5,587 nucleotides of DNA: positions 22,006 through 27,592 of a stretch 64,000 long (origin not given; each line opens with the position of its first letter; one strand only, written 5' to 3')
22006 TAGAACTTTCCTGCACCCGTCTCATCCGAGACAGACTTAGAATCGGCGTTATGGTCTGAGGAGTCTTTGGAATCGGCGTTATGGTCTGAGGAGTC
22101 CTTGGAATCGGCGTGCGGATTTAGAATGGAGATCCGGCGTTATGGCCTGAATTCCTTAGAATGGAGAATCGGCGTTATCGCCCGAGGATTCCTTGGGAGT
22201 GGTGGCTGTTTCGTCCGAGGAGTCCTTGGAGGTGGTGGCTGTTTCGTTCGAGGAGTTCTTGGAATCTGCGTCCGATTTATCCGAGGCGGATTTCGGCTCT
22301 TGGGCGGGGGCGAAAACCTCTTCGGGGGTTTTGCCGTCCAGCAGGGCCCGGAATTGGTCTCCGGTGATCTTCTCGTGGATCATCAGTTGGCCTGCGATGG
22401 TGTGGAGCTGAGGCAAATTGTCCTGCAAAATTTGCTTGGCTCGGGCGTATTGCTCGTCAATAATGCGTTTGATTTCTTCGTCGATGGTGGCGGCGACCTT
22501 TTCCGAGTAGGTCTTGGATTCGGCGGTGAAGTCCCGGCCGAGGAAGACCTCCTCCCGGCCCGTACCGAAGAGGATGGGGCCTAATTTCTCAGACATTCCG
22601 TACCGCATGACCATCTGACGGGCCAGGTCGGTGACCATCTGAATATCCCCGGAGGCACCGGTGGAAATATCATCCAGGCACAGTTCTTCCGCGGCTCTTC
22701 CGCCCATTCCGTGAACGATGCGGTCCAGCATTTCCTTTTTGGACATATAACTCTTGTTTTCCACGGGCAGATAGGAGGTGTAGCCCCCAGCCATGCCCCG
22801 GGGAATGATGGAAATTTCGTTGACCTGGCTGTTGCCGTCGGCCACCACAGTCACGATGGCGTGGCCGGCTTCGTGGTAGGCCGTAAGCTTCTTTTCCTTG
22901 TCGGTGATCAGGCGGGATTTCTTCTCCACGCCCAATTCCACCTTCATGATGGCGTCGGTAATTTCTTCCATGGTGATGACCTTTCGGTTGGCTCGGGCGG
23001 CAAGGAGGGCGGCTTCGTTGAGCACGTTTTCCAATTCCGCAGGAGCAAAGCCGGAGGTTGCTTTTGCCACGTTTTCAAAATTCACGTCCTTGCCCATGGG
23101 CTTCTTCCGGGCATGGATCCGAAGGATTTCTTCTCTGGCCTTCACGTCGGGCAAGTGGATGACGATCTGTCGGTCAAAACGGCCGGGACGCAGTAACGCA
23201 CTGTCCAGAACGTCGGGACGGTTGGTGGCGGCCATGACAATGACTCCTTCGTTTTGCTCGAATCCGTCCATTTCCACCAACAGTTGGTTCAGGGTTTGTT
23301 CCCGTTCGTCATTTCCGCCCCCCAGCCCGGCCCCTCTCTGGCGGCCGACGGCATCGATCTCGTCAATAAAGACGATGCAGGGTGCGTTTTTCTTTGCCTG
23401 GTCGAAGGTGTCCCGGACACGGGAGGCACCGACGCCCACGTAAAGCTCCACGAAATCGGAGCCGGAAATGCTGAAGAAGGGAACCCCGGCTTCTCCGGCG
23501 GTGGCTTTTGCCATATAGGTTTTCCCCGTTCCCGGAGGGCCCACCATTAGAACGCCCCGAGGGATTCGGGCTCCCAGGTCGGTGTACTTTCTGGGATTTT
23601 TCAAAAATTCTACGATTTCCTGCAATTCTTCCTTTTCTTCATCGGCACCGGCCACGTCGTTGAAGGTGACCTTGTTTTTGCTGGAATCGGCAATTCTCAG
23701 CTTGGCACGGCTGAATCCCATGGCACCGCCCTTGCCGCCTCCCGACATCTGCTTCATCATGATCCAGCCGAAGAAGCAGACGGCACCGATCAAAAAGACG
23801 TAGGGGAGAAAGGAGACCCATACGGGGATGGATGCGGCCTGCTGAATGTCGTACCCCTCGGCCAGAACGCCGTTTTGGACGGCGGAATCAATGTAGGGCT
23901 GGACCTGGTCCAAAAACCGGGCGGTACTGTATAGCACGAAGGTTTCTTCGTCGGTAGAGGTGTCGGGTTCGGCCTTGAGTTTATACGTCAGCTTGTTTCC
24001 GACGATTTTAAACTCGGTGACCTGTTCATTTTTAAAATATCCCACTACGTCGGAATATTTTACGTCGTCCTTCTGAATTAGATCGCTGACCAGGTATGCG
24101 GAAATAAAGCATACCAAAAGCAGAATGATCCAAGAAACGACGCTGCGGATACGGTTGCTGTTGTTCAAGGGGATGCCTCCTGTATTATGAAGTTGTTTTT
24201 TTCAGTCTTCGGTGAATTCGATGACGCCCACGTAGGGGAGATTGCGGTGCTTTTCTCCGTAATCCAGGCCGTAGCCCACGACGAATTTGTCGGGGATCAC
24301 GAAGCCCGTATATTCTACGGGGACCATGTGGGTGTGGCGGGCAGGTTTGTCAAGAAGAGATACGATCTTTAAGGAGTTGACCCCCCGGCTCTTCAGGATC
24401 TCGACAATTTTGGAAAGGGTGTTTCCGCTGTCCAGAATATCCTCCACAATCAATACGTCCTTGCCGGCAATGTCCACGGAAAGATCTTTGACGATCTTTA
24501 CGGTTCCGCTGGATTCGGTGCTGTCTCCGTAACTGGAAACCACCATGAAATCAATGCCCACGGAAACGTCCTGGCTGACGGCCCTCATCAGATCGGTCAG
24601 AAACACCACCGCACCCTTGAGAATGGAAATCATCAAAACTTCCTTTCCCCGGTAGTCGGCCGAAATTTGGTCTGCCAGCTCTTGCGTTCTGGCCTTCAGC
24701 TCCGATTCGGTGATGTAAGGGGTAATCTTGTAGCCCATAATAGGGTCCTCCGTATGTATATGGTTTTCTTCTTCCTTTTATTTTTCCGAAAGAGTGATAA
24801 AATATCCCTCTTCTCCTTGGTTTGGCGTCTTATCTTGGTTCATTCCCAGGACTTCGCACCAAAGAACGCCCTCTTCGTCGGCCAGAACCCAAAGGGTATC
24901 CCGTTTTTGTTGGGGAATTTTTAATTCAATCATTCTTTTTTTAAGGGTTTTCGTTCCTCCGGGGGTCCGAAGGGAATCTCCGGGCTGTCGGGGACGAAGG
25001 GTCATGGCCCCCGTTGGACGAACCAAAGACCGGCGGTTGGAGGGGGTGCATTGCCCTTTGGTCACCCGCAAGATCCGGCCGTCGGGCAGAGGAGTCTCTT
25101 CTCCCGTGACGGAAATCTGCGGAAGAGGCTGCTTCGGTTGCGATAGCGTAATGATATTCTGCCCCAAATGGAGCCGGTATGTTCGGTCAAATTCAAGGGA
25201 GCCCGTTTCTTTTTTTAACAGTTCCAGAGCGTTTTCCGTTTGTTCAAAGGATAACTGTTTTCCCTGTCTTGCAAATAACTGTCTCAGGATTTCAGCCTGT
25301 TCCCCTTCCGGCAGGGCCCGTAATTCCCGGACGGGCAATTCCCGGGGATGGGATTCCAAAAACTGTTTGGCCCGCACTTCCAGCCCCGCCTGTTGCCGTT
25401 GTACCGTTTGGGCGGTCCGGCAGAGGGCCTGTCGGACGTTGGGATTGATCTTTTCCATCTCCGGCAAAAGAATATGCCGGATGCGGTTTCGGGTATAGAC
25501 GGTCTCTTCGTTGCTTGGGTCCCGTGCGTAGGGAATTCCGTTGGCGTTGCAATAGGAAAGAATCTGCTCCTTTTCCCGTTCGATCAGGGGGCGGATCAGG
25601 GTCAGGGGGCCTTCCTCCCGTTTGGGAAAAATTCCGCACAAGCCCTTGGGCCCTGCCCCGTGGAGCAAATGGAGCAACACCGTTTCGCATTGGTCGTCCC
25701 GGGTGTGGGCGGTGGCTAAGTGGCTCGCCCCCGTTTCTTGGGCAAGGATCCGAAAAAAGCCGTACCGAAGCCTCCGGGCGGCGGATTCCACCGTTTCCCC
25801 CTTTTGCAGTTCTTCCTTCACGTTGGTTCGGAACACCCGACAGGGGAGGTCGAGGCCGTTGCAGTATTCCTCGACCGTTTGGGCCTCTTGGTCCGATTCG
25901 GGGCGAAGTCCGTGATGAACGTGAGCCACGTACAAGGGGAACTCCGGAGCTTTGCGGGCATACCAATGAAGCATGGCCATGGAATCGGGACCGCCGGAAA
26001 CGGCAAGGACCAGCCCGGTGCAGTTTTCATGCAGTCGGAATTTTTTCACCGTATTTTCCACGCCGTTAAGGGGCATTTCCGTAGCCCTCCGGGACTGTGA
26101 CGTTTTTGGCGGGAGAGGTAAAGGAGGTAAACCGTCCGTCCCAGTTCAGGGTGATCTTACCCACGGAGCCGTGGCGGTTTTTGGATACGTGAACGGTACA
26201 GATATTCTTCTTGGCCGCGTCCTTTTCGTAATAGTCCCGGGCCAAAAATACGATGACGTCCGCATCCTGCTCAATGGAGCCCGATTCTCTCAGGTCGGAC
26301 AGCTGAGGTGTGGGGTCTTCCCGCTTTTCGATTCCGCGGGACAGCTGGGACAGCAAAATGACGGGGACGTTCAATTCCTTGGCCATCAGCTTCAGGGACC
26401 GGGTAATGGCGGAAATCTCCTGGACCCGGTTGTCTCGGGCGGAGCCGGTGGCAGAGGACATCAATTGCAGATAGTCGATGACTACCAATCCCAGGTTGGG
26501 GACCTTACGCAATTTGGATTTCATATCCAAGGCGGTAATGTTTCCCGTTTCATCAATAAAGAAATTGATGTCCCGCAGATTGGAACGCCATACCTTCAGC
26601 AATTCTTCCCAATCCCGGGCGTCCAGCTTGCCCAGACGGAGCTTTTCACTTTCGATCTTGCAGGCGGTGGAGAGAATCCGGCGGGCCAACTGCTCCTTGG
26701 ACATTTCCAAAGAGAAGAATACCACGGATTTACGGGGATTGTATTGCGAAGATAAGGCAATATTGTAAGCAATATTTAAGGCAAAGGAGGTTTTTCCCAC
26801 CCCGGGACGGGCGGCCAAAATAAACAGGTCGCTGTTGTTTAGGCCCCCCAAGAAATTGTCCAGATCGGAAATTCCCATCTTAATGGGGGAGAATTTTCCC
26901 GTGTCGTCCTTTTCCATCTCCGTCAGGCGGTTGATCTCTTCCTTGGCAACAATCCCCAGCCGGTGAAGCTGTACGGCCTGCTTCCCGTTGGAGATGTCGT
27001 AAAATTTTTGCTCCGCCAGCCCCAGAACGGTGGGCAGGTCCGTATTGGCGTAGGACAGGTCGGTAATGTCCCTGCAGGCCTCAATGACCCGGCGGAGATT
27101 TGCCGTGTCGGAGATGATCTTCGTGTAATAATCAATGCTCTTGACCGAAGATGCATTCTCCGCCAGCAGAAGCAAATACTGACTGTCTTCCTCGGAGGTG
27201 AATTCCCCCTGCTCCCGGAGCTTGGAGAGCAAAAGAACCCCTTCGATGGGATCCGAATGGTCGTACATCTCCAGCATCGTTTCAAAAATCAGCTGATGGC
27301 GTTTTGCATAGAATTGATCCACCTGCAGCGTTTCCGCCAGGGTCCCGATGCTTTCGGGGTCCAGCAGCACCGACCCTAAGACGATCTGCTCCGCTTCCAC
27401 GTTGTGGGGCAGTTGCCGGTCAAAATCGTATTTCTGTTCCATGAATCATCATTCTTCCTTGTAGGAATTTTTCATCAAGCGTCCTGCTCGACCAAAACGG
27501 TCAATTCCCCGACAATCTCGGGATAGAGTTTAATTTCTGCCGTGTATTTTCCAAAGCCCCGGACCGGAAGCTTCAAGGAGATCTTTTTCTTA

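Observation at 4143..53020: Many unrelated minisatellite arrays, each starting at or across a stop codon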

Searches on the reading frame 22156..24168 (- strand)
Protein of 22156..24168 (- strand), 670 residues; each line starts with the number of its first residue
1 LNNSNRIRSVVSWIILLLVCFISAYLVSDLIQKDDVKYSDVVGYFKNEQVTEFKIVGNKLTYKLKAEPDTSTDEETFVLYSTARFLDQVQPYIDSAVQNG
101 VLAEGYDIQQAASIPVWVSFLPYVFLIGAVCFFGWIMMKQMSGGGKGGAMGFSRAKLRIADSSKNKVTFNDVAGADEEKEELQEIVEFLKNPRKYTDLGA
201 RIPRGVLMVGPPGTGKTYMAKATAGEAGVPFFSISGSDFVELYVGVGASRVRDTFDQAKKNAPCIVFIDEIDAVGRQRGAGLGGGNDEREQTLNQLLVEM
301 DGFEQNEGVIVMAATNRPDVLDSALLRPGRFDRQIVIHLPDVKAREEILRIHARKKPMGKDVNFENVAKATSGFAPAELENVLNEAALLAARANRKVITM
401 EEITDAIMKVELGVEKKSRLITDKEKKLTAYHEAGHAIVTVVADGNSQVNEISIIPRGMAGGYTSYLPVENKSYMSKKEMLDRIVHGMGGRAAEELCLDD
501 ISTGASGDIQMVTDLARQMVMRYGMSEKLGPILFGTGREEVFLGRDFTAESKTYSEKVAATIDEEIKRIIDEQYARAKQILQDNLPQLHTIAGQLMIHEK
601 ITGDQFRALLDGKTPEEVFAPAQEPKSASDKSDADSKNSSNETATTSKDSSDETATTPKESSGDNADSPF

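Call 7: find_related_loci(query=window:22156-24168:-, collection=genome_contigs, flank=10000)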
Query window:22156-24168:- (670 aa) in genome_contigs; peptide patterns used: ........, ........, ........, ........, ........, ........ (x = any residue, [..] = any of these).
600 stretches matched a pattern (row limit reached: there are more); 586 encode a relative of the query (tblastn E <= 1e-3); the best 80 are kept; 80 distinct loci.
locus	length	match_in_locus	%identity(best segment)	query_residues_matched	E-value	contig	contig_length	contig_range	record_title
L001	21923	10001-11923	90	2-642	0e+0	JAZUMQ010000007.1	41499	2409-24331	MAG: Eubacteriales bacterium isolate T1900044892_TS20190358.MAGScoT_cleanbin_000011 SGB_3263_k141_1273810, whole genome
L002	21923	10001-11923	89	1-642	0e+0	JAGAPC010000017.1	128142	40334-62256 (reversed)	MAG: Clostridia bacterium isolate RGIG8645 Water_deer_Cecum.Co__c342333, whole genome shotgun sequence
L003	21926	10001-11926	89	1-641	0e+0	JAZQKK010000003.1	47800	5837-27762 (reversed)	MAG: Eubacteriales bacterium isolate T1900044615_TS20190081.MAGScoT_cleanbin_000004 SGB_836_k141_271743, whole genome sh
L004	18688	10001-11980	82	1-642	0e+0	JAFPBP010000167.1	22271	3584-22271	MAG: Clostridia bacterium isolate RGIG995 Dairy_cattle_Rectum.Co__c1758828, whole genome shotgun sequence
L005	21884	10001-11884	51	3-618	0e+0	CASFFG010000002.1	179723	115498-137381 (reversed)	uncultured Christensenella sp. isolate O38_L1_321321_idba_bin.26 genome assembly, contig: O38_L1_321321_idba_bin.26.fa_s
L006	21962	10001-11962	49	4-651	0e+0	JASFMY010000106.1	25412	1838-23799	MAG: Ignavibacteria bacterium isolate D0817S12remetaG_Bin_1194 D0817S12remetaG_FD_scaffold_125_c1, whole genome shotgun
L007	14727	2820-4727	49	7-643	0e+0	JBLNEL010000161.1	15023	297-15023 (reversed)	MAG: Bacillota bacterium isolate MAG74 PRJNA889980_bin13_renamed_160, whole genome shotgun sequence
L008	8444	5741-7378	54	116-668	0e+0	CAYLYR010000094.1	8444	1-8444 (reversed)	MAG TPA_asm: uncultured Melioribacter sp. isolate SRP163575_co1_389 genome assembly, contig: NODE_18439_length_8444_cov_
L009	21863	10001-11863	50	7-640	0e+0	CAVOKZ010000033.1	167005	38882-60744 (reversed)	MAG: uncultured Solirubrobacterales bacterium isolate MFD10097.bin.1.2 genome assembly, contig: contig_4018, whole genom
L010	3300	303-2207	49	7-642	0e+0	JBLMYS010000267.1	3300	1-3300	MAG: Acidobacteriota bacterium isolate MAG223 PRJNA951521_bin78_renamed_266, whole genome shotgun sequence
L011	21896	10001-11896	48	1-626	0e+0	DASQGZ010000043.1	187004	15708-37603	MAG TPA_asm: Candidatus Kapaibacterium sp. isolate SMAG_U11820 k141_436790, whole genome shotgun sequence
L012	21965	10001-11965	47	4-668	0e+0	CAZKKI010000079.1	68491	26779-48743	MAG TPA_asm: uncultured Melioribacteraceae bacterium isolate binchicken_co219_313 genome assembly, contig: k141_605985,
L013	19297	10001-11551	53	115-628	0e+0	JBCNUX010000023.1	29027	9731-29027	MAG: Chlorobiota bacterium isolate DT_Bin_21 contig23, whole genome shotgun sequence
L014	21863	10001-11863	49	2-613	0e+0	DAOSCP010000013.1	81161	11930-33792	MAG TPA_asm: Ignavibacteriales bacterium isolate AMR_MDS_1854 NODE_226_length_81161_cov_15.690220, whole genome shotgun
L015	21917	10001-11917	48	3-645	0e+0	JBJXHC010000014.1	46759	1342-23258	MAG: Bacteroidota bacterium isolate F1F2.bin.124 k127_7227293, whole genome shotgun sequence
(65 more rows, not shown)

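Call 50: search_protein_families(library=pfam, proteins=[window:22156-24168:-], max_evalue=0.00001)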
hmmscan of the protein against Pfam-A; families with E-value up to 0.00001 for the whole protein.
window:22156-24168:- (670 aa): 3 families
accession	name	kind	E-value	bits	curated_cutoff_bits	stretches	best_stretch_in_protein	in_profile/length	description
PF01434.24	Peptidase_M41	-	1.2e-65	221.4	29.9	1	420-608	2-190/191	Peptidase family M41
PF00004.35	AAA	-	5.4e-47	159.9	21.2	1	206-338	1-130/131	ATPase family associated with various cellular activities (AAA)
PF17862.7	AAA_lid_3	-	3.5e-12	46.1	27.2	1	361-404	1-44/45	AAA+ lid domain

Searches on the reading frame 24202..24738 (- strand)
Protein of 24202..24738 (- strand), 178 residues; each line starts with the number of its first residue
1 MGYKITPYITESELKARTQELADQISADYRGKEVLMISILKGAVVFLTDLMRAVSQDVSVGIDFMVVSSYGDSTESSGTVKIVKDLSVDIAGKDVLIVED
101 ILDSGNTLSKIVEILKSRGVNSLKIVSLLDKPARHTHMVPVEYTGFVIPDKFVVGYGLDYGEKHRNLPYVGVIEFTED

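Call 22: find_encoding_contigs(protein=window:24202-24738:-, flank=10000, max_places=10)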
Protein window:24202-24738:- (178 aa): no gene with exactly this product is on record in the collection.

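Call 48: search_protein_families(library=ncbifam, proteins=[window:24202-24738:-], max_evalue=0.00001)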
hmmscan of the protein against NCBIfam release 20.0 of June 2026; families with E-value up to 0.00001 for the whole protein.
window:24202-24738:- (178 aa): 11 families
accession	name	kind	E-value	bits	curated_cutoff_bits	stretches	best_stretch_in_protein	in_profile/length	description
TIGR01203.1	HGPRTase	equivalog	5.8e-62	208.4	150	1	9-174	3-167/167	hypoxanthine phosphoribosyltransferase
NF006605.0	PRK09162.1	equivalog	1.5e-31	109.2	181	1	9-171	18-178/183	hypoxanthine-guanine phosphoribosyltransferase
NF001097.0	PRK00129.1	equivalog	1.5e-08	34.6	114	1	1-131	40-163/209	uracil phosphoribosyltransferase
TIGR01251.1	ribP_PPkin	subfamily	2.6e-08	33.2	113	1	80-123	198-241/309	ribose-phosphate diphosphokinase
NF002620.0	PRK02277.1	subfamily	7.6e-08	32.3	115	1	68-141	116-191/201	orotate phosphoribosyltransferase-like protein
NF002095.0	PRK00934.1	equivalog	1.2e-07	31.2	296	1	19-126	144-239/287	ribose-phosphate diphosphokinase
NF006613.0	PRK09177.1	equivalog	2e-07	30.7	138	1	9-116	12-110/159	xanthine phosphoribosyltransferase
TIGR01091.1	upp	equivalog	6.9e-07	29.1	208.35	1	5-132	42-162/207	uracil phosphoribosyltransferase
NF005299.0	PRK06827.1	subfamily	7.6e-07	28.2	327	1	84-125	257-298/383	phosphoribosylpyrophosphate synthetase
NF002320.0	PRK01259.1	subfamily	6.6e-06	25.7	297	1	53-125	181-247/316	ribose-phosphate diphosphokinase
NF045507.1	transregGfcR_Halo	equivalog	6.9e-06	25.7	300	1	14-141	79-203/215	transcriptional regulator GfcR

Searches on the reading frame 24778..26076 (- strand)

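Call 48: search_protein_families(library=ncbifam, proteins=[window:24778-26076:-], max_evalue=0.00001)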
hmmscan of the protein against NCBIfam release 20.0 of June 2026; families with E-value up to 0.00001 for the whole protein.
window:24778-26076:- (432 aa): 5 families
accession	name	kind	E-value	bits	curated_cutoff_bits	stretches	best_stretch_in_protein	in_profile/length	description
TIGR02432.1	lysidine_TilS_N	equivalog_domain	1.3e-54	185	93.6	1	22-205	2-189/189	tRNA lysidine(34) synthetase TilS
NF007942.0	PRK10660.1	equivalog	1.6e-37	129.3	606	1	19-307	17-303/439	tRNA lysidine(34) synthetase TilS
NF007972.0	PRK10696.1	equivalog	4.1e-20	72.3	272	1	5-229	27-255/295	tRNA 2-thiocytidine(32) synthetase TtcA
NF049949.1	tRNAsynTtuAPyrococ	equivalog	5.2e-10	39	450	1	5-217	33-248/292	tRNA-5-methyluridine(54) 2-sulfurtransferase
TIGR02433.1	lysidine_TilS_C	equivalog_domain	1.8e-09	36.9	20.2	1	359-401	2-46/47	tRNA lysidine(34) synthetase TilS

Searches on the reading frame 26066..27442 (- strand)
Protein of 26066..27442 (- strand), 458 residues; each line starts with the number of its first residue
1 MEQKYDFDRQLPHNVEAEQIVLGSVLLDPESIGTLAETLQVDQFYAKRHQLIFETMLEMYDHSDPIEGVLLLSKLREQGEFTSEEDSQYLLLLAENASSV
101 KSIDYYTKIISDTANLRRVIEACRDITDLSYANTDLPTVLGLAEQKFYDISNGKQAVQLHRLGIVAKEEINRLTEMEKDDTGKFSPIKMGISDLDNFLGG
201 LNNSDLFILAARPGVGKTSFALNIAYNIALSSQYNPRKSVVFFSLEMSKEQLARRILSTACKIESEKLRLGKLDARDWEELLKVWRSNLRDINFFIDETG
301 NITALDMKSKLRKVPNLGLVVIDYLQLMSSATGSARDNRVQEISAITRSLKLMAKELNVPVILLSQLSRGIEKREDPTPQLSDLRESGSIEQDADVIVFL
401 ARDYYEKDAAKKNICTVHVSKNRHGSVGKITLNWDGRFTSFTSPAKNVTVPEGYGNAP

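Call 48: search_protein_families(library=ncbifam, proteins=[window:26066-27442:-], max_evalue=0.00001)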
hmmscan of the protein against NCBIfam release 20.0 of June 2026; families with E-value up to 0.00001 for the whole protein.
window:26066-27442:- (458 aa): 17 families
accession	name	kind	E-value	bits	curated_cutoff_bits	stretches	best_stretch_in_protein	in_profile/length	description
TIGR00665.1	DnaB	equivalog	2.2e-139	465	385.25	1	11-443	2-432/435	replicative DNA helicase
NF004384.0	PRK05748.1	equivalog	1.5e-126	422.6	525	1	7-446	6-444/452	replicative DNA helicase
NF005852.0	PRK07773.1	equivalog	4.2e-121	405.8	780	2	4-389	17-398/886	replicative DNA helicase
NF006606.0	PRK09165.1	equivalog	3.7e-118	395.2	540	1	8-449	18-492/497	replicative DNA helicase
NF004109.0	PRK05595.1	equivalog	2.1e-111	372.7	737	1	9-443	6-437/444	replicative DNA helicase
TIGR03600.1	phage_DnaB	exception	8.5e-110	367.6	498.65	1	14-434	1-421/421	phage replicative helicase, DnaB family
NF006443.0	PRK08760.1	equivalog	5.1e-98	328.4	741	1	7-446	29-469/476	replicative DNA helicase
NF040583.1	dnaB_SPI-7_type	exception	1.7e-93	314.1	655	1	12-442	2-432/434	SPI-7-type island replicative DNA helicase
NF006306.0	PRK08506.1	equivalog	1.5e-92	310.7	596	1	13-411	5-395/472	replicative DNA helicase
NF005424.0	PRK07004.1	equivalog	6.9e-90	301.8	834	1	9-443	13-450/460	replicative DNA helicase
NF006458.0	PRK08840.1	equivalog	4.4e-89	299.3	884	1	10-443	19-455/464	replicative DNA helicase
NF005945.0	PRK08006.1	equivalog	7.8e-88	295.3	898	1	12-443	28-462/471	replicative DNA helicase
NF005369.0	PRK06904.1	equivalog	1.2e-87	294.6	809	1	11-447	25-467/474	replicative DNA helicase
NF004967.0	PRK06321.1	equivalog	1.1e-86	291.7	751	1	10-442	15-463/472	replicative DNA helicase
NF005240.0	PRK06749.1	subfamily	2e-77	260.8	686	1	13-441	4-424/428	replicative DNA helicase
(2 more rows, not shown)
